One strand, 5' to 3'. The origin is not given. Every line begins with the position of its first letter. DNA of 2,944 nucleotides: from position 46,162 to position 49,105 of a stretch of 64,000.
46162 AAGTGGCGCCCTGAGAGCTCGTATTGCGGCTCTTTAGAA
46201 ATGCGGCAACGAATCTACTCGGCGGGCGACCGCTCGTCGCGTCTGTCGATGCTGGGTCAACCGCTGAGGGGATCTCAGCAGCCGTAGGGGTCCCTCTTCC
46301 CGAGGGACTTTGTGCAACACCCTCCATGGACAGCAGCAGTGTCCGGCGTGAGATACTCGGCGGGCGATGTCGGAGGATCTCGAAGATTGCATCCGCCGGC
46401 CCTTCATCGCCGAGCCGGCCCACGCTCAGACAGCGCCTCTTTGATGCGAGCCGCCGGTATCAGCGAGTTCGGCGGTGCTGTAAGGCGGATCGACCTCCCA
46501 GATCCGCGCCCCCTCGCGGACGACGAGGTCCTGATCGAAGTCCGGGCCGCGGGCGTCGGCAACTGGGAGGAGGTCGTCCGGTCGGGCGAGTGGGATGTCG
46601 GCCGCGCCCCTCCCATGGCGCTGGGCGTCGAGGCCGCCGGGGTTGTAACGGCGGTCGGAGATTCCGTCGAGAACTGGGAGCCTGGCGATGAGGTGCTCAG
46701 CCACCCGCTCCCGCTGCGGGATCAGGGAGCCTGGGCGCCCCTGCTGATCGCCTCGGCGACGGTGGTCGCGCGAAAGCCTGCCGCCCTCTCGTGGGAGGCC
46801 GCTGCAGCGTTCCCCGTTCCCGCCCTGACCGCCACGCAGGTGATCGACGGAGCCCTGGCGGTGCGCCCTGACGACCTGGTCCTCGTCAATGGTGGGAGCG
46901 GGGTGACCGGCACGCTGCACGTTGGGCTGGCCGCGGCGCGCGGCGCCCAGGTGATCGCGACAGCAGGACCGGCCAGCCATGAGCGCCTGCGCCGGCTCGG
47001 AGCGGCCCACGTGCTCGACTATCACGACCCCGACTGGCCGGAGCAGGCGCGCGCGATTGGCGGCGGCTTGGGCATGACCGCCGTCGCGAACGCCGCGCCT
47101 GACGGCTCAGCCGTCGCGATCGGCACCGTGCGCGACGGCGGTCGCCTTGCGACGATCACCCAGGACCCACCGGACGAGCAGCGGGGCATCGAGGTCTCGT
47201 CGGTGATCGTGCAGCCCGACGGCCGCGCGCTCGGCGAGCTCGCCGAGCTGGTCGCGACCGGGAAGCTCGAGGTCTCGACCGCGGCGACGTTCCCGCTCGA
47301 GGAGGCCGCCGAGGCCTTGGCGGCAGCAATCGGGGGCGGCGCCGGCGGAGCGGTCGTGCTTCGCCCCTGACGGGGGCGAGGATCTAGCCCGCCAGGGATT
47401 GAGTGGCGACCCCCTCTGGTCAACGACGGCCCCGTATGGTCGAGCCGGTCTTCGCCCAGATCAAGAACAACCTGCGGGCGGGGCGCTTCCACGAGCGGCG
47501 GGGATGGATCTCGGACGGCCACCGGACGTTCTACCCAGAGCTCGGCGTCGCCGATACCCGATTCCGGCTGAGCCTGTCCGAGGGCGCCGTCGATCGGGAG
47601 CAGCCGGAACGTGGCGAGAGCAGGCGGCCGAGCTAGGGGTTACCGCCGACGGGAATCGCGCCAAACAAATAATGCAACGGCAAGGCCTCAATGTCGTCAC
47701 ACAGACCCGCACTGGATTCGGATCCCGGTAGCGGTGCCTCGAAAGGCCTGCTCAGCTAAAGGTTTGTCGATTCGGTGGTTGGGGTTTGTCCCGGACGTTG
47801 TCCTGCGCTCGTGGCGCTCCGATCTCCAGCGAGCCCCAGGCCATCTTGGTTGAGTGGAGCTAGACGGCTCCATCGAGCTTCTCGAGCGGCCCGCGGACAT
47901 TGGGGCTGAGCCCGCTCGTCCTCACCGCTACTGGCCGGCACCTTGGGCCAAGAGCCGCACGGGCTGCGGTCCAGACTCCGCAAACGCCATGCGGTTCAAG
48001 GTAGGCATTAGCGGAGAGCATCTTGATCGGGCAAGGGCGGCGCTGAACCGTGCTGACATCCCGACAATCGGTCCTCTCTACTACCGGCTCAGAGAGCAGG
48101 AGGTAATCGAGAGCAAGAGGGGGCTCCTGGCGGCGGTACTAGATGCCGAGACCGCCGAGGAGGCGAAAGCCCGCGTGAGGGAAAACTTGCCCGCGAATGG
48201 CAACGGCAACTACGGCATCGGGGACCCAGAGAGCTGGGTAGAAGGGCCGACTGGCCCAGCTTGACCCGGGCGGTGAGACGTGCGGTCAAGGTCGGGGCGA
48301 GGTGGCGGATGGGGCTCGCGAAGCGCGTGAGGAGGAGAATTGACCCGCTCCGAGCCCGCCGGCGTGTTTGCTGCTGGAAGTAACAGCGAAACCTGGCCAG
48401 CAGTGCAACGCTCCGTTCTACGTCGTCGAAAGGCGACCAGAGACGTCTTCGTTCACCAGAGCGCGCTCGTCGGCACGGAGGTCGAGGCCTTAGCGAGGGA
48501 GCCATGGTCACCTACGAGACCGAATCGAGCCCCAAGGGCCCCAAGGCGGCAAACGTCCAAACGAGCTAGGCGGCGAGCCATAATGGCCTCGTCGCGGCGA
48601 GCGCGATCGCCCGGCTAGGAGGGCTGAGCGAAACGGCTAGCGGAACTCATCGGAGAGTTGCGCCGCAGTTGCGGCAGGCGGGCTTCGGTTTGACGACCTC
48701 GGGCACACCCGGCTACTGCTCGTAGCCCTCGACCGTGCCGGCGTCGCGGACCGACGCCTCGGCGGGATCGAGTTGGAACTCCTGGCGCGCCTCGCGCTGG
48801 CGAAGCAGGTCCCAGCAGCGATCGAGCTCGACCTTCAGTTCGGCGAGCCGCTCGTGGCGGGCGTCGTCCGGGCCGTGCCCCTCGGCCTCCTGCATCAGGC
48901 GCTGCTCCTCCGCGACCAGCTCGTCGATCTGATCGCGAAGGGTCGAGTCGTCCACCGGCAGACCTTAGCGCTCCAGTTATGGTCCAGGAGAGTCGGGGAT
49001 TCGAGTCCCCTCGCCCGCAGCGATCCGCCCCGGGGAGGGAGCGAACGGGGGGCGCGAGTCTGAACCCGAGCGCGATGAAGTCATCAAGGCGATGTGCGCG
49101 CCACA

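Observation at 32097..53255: Three same-orientation composite repeats, each embedding the 3' ~63 nt of a tRNA-Ser(CGA): fossil att sites from serial island accretion?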

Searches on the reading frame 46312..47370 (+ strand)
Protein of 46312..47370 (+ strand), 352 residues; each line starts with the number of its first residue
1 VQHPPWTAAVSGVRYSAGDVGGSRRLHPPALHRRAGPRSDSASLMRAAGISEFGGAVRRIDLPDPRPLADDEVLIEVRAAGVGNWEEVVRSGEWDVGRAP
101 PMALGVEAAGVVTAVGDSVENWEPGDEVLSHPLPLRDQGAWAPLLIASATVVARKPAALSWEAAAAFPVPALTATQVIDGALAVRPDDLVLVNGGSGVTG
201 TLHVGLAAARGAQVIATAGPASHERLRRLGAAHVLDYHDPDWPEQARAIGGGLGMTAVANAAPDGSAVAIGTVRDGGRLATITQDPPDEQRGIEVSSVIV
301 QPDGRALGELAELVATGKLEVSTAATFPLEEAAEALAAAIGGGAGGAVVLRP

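Call 18: search_protein_families(library=pfam, proteins=[window:46312-47370:+], max_evalue=0.01)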
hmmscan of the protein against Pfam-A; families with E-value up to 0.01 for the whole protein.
window:46312-47370:+ (352 aa): 3 families
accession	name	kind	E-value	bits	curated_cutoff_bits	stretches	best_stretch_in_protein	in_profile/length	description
PF08240.17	ADH_N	-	1e-12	48.7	23.5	1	70-133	2-65/104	Alcohol dehydrogenase GroES-like domain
PF13602.12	ADH_zinc_N_2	-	3e-12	48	27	1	229-350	1-134/134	Zinc-binding dehydrogenase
PF00107.32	ADH_zinc_N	-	1.4e-09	38.4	31.8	1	200-286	3-91/129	Zinc-binding dehydrogenase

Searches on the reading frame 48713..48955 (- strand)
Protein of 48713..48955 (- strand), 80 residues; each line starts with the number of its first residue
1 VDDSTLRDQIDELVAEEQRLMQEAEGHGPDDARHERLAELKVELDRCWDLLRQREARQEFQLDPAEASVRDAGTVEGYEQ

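Call 18: search_protein_families(library=pfam, proteins=[window:48713-48955:-], max_evalue=0.01)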
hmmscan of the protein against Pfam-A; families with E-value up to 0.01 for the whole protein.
window:48713-48955:- (80 aa): 1 family
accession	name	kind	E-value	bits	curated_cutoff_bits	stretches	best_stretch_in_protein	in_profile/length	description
PF10944.13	DUF2630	-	2.3e-25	89.3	27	1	2-80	1-80/80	Protein of unknown function (DUF2630)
